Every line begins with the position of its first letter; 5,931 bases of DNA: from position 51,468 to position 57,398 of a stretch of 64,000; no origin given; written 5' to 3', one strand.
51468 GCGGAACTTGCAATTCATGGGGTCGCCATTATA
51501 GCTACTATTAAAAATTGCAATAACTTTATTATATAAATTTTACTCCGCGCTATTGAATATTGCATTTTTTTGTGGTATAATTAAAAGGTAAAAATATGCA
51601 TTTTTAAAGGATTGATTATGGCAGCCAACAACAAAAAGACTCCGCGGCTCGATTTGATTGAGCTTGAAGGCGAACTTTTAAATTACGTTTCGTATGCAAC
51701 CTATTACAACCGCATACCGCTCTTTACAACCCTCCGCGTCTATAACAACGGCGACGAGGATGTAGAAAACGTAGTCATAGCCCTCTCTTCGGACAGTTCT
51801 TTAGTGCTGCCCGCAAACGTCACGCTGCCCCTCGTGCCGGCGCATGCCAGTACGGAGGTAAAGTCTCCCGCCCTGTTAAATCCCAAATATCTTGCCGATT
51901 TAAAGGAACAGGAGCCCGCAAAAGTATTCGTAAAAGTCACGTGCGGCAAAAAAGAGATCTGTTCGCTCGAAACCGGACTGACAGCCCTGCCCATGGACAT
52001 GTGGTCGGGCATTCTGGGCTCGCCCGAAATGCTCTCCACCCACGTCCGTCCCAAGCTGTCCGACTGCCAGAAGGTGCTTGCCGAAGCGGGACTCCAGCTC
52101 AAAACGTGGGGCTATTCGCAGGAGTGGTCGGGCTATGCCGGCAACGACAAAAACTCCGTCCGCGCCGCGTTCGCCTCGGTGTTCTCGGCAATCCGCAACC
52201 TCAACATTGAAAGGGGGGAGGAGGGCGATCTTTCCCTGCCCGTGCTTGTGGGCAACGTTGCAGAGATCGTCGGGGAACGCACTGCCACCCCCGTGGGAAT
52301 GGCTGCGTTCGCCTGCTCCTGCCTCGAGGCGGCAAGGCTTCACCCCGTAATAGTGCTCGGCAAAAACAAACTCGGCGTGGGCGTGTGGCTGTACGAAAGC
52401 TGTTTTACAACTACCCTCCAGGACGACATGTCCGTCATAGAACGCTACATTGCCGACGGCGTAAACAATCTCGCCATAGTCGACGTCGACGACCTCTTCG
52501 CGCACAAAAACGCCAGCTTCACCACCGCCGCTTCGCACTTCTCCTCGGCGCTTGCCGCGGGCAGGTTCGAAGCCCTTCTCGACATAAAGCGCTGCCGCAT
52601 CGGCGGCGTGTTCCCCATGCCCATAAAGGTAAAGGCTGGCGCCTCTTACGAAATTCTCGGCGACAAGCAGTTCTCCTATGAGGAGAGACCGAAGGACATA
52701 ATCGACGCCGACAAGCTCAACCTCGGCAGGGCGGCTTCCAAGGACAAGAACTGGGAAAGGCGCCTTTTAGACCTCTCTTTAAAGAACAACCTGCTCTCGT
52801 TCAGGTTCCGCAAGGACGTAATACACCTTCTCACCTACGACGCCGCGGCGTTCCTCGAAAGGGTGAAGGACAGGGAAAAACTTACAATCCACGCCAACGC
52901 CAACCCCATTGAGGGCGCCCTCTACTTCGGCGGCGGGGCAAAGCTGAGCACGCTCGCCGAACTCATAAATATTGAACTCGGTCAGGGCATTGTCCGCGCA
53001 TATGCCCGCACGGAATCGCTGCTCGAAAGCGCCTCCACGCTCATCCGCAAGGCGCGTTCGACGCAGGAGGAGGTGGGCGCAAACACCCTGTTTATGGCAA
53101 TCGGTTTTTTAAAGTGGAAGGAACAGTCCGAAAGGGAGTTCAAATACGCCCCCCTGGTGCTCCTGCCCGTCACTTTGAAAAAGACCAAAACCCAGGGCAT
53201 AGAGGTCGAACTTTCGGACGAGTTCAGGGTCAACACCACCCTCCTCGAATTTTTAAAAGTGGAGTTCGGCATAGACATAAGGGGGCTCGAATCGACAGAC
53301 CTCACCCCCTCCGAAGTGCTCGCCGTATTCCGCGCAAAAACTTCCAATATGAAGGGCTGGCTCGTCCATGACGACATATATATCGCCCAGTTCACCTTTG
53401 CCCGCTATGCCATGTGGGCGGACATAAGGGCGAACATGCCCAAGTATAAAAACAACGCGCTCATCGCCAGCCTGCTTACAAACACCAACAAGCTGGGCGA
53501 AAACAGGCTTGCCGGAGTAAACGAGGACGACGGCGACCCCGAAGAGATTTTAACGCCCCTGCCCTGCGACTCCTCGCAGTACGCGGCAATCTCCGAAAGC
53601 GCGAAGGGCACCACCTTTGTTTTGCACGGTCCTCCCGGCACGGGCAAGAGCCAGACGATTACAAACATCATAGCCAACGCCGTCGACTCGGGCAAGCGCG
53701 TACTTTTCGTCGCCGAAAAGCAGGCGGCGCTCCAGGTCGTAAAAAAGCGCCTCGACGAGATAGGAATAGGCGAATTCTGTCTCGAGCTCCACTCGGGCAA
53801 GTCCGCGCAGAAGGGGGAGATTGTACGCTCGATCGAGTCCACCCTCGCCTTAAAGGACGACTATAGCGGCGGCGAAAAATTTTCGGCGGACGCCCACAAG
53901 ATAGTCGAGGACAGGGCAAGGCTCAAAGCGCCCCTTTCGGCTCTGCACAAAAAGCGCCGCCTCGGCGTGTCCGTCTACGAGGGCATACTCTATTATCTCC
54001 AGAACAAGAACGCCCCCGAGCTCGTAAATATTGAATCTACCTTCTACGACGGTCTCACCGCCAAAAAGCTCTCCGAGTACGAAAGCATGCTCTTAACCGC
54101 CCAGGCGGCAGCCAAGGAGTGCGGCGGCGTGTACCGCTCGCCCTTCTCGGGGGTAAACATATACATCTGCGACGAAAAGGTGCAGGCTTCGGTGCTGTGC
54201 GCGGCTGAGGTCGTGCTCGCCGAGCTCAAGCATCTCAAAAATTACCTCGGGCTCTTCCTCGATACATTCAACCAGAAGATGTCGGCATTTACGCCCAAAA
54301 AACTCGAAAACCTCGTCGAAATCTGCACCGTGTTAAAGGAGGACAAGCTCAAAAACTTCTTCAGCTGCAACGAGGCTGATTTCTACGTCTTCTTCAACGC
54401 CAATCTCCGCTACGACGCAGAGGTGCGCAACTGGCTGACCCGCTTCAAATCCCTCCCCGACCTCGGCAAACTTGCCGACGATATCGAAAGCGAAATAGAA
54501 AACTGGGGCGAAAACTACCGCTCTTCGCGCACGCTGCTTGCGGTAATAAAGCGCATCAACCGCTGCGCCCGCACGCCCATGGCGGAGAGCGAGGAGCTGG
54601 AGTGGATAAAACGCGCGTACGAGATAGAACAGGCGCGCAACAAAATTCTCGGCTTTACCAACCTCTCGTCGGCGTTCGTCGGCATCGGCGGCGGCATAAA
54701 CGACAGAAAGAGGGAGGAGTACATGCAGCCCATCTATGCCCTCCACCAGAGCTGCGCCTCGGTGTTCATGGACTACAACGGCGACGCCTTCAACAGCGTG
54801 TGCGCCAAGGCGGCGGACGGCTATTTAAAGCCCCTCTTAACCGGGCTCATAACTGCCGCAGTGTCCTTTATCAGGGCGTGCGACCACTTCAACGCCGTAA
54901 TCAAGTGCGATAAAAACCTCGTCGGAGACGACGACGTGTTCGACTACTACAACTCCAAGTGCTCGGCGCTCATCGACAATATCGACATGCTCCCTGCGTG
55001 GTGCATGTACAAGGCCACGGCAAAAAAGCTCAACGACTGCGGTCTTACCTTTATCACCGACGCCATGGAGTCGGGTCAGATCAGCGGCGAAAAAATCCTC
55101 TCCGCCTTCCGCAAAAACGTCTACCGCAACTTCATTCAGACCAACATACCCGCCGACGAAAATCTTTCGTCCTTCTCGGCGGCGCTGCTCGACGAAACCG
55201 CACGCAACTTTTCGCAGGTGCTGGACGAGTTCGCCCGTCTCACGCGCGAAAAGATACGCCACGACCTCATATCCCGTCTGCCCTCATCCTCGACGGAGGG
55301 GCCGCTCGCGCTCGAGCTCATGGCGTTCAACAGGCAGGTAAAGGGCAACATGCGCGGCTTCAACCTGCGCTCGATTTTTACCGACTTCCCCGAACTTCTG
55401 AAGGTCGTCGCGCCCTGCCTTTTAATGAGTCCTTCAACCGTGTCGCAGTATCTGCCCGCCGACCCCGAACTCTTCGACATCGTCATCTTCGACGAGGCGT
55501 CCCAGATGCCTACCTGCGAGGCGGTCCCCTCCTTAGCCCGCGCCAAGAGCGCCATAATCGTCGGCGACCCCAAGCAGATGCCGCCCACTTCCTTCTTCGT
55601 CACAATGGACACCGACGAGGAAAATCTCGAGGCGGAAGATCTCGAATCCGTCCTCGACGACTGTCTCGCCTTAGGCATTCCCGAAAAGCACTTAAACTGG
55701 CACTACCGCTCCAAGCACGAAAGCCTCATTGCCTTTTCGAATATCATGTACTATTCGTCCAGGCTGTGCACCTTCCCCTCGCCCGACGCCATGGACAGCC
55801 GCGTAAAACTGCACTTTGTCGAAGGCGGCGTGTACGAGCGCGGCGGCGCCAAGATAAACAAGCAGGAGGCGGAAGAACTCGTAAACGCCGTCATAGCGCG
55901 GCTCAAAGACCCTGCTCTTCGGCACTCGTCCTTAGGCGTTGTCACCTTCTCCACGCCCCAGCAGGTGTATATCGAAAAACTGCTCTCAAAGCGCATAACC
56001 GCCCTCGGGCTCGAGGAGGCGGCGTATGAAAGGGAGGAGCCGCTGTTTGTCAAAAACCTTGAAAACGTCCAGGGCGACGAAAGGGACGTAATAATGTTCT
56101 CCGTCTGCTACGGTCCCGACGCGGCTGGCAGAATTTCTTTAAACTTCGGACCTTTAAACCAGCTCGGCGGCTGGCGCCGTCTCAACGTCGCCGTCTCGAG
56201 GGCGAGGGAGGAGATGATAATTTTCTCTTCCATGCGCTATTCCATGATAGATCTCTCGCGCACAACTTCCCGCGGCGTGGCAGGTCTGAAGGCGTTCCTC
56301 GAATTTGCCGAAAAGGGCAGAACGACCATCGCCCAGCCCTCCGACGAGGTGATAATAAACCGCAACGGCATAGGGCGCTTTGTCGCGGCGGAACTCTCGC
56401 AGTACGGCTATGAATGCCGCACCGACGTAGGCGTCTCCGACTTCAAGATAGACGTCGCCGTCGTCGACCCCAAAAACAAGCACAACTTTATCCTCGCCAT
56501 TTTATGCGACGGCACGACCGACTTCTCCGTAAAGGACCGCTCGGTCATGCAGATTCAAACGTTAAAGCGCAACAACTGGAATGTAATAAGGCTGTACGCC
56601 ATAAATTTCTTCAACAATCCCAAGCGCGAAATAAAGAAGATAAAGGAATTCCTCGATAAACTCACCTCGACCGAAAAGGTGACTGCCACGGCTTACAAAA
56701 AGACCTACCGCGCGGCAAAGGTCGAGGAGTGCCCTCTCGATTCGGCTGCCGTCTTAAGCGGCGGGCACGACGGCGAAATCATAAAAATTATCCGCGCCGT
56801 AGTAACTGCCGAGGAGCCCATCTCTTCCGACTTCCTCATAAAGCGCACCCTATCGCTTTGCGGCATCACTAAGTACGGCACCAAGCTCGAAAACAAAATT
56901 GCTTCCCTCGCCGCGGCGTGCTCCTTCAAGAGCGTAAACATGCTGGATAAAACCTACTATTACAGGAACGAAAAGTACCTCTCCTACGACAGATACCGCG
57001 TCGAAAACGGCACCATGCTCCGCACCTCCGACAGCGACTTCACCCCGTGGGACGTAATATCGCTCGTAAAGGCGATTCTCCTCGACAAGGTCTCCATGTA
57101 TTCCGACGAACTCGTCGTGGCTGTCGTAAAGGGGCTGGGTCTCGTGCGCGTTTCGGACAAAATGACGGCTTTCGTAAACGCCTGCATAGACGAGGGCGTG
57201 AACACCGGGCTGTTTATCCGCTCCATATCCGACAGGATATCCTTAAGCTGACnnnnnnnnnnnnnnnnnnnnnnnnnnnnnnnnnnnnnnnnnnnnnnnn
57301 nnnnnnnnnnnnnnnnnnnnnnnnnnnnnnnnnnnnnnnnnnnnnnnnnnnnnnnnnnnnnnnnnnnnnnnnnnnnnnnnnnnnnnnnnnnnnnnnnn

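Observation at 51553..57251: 1877-aa DUF4011 / SF1 helicase / Vsr-like / DUF3320 protein: a candidate single-gene nucleic-acid surveillance (Hhe-like) module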

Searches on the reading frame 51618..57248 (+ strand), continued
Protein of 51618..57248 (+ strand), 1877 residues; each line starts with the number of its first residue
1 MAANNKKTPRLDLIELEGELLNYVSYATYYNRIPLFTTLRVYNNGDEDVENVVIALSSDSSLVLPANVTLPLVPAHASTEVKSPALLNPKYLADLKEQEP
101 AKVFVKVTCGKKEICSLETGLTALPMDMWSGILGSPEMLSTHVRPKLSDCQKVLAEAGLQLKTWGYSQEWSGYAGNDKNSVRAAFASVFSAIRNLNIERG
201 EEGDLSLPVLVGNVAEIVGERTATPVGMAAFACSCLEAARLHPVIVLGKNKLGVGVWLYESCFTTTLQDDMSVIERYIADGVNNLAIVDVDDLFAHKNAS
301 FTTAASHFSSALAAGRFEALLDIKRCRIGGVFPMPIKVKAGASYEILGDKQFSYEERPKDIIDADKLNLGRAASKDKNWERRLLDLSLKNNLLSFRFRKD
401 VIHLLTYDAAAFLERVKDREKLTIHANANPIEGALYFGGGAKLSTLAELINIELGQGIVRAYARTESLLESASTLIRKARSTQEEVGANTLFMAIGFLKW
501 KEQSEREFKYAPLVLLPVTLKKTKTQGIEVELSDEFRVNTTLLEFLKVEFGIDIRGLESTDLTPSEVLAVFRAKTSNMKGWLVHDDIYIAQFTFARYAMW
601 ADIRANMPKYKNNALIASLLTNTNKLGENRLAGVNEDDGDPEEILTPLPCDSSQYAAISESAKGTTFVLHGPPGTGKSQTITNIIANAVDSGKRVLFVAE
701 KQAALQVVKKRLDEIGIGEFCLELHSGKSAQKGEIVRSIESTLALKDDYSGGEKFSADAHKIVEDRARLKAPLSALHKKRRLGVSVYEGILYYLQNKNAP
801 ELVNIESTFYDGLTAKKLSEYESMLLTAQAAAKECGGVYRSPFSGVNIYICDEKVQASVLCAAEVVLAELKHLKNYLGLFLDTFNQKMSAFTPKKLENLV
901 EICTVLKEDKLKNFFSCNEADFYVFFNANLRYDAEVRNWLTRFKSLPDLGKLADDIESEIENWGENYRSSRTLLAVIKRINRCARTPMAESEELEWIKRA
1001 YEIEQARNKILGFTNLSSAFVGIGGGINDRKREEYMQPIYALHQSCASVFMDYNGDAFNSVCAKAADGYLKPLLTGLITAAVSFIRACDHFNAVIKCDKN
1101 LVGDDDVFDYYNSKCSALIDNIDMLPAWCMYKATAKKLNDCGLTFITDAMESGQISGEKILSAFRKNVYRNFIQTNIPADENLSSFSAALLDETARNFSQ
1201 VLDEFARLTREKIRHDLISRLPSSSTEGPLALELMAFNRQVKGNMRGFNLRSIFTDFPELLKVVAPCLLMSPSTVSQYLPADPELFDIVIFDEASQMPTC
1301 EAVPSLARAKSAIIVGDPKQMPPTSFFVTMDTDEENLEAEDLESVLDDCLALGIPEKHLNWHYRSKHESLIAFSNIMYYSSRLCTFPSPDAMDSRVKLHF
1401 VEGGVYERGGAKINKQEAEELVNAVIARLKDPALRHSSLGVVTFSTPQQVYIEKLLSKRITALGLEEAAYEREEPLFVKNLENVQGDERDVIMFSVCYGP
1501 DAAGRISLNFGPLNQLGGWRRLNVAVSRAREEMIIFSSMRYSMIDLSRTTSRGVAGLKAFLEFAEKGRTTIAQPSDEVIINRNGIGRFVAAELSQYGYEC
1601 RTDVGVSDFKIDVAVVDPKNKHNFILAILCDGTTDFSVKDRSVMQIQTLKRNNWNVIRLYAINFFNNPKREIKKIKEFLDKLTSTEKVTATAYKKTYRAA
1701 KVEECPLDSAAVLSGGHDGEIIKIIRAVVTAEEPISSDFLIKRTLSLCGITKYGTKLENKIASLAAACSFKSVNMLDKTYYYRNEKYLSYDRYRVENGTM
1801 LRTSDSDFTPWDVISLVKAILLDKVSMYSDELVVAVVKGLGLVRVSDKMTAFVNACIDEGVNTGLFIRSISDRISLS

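Call 41: search_protein_families(library=pfam, proteins=[L081:6995-8254:+, L082:6887-8206:+], max_evalue=5)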
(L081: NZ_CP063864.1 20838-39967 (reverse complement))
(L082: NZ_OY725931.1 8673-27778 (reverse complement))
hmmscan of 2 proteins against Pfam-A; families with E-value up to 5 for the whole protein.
L081:6995-8254:+ (420 aa): 1 family
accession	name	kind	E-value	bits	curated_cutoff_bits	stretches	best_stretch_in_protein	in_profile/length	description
PF13195.11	DUF4011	-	1.8e-08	34.9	22.2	1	375-419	1-46/158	Protein of unknown function (DUF4011)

L082:6887-8206:+ (440 aa): 2 families
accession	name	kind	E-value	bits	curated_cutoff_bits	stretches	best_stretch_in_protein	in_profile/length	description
PF13195.11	DUF4011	-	0.00096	19.6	22.2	1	410-438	1-30/158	Protein of unknown function (DUF4011)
PF01841.26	Transglut_core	-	0.0062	17.2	23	1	197-269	11-77/108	Transglutaminase-like superfamily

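Call 58: find_related_loci(query=window:51618-57248:+, collection=viral_contigs, flank=5000)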
Query window:51618-57248:+ (1877 aa) in viral_contigs; peptide patterns used: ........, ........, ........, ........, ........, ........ (x = any residue, [..] = any of these).
3 stretches matched a pattern, but none encodes a relative of the query by tblastn (E <= 1e-3).

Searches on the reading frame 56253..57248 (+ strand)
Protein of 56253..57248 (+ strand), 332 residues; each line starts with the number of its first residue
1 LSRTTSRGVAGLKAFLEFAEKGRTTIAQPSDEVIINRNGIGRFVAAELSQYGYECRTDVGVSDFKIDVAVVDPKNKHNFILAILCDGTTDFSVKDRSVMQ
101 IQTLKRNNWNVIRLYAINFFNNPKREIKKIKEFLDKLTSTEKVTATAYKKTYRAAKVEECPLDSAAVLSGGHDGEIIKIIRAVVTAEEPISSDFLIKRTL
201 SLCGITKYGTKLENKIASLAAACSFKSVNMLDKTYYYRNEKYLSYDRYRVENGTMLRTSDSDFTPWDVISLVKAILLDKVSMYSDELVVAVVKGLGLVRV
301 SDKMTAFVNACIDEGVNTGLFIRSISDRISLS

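Call 56: predict_structure(alignment_id=A3)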
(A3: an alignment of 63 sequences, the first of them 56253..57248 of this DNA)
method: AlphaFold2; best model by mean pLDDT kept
length: 332 residues; sequences in the alignment: 63
mean_pLDDT: 85.6   pTM: 0.65
mean pLDDT of the five models: 85.6, 85.4, 84.9, 84.2, 83.6
residues with pLDDT >= 90: 198; 70-90: 79; 50-70: 35; < 50: 20
segments of 3 or more residues with pLDDT < 50: 25-36, 89-92
pLDDT, mean of each block of 10 residues (from residue 1): 53 65 47 54 93 91 82 90 74 62 82 88 93 84 74 92 96 97 96 97 96 98 96 93 86 84 94 92 96 92 96 96 94 91
secondary structure, 60 per line:
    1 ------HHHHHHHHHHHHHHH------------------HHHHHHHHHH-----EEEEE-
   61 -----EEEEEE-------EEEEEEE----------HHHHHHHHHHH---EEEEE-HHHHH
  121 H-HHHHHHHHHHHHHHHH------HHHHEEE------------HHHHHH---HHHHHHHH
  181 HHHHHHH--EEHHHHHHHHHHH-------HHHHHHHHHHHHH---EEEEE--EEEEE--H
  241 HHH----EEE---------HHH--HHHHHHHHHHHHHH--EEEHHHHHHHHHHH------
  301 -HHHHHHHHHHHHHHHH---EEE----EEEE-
elements in order: H7-21 H40-49 E55-59 E66-71 E79-85 H96-106 E110-114 H116-121 H123-138 H145-148 E149-151 H164-169 H173-187 H192-202 H210-222 E226-230 E233-237 H240-243 E248-250 H265-278 E281-283 H284-294 H302-317 E321-323 E328-331

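Call 60: fold_search(model_id=the predicted structure, library=pdb)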
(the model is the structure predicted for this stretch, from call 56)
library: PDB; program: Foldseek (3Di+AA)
matches with E <= 10: 570; with E <= 0.001: 0
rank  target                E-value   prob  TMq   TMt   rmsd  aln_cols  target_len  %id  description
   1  8ij1_A                8.6e-03  0.95  0.17  0.08  20.2       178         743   13  Protomer 1 and 2 of the asymmetry trimer of the Cul2-Rbx1-EloBC-FEM1B ubiquitin ligase complex (released 2024-02-28)
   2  3cuq_B                2.5e-02  0.91  0.27  0.40  24.2       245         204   10  Integrated structural and functional model of the human ESCRT-II complex (released 2008-11-04)
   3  1lva                  2.5e-02  0.91  0.22  0.27   6.4       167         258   12  Crystal structure of a C-terminal fragment of Moorella thermoacetica elongation factor SelB (released 2002-08-21)
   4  7shk_A                2.5e-02  0.77  0.16  0.07  20.6       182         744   11  Structure of Xenopus laevis CRL2Lrr1 (State 1) (released 2021-12-08)
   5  7asv_A                2.8e-02  0.89  0.18  0.34  11.3       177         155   10  Crystal structure of tWHD2 of Rpc5 subunit of human RNA Polymerase III (released 2020-12-30)
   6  3cuq_A                3.0e-02  0.47  0.17  0.25  26.1       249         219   12  Integrated structural and functional model of the human ESCRT-II complex (released 2008-11-04)
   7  8d0b_B                3.0e-02  0.28  0.18  0.17  23.6       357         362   11  Human CST-DNA polymerase alpha/primase preinitiation complex bound to 4xTEL-foldback template (released 2022-06-22)
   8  8b9x_A                3.3e-02  0.91  0.22  0.27   7.4       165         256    8  Chimeric protein of human UFM1 E3 ligase, UFL1, and DDRGK1 (released 2023-10-25)
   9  8dk1_E                3.5e-02  0.75  0.18  0.31  14.3       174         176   10  CryoEM structure of JetABC (head construct) from Pseudomonas aeruginosa PA14 (released 2022-10-05)
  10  9i05_Xi               3.7e-02  0.99  0.23  0.17  16.2       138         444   20  Cryo-EM structure of the large subunit of the mitochondrial ribosome from Toxoplasma gondii (released 2025-06-11)
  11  8iue_P                4.2e-02  0.75  0.15  0.17  13.7       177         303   11  RNA polymerase III pre-initiation complex melting complex 1 (released 2023-05-24)
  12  8s0e_8                4.2e-02  0.47  0.19  0.24  27.6       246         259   12  H. sapiens OCCM bound to double stranded DNA (released 2024-10-02)
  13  9efq_J                4.4e-02  0.91  0.18  0.15  21.1       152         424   12  Cryo-EM structure of COP9 signalosome precatalytic state with neddylated cullin-2 (released 2025-12-03)
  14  9a40_A                4.4e-02  0.80  0.18  0.09  19.7       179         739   11  model of Cullin4 (released 2024-09-18)
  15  8wdk_A                4.7e-02  0.21  0.17  0.08  26.1       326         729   12  The complex structure of Cul2-VCB-Protac-Wee1 (released 2024-09-18)
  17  3hrl                  5.9e-02  1.00  0.22  0.69   3.2       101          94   20  Crystal structure of a putative endonuclease-like protein (ngo0050) from neisseria gonorrhoeae (released 2009-06-30)
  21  3r3p_B                8.7e-02  1.00  0.24  0.72   3.8       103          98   16  Homing Endonuclease I-Bth0305I Catalytic Domain (released 2011-10-05)
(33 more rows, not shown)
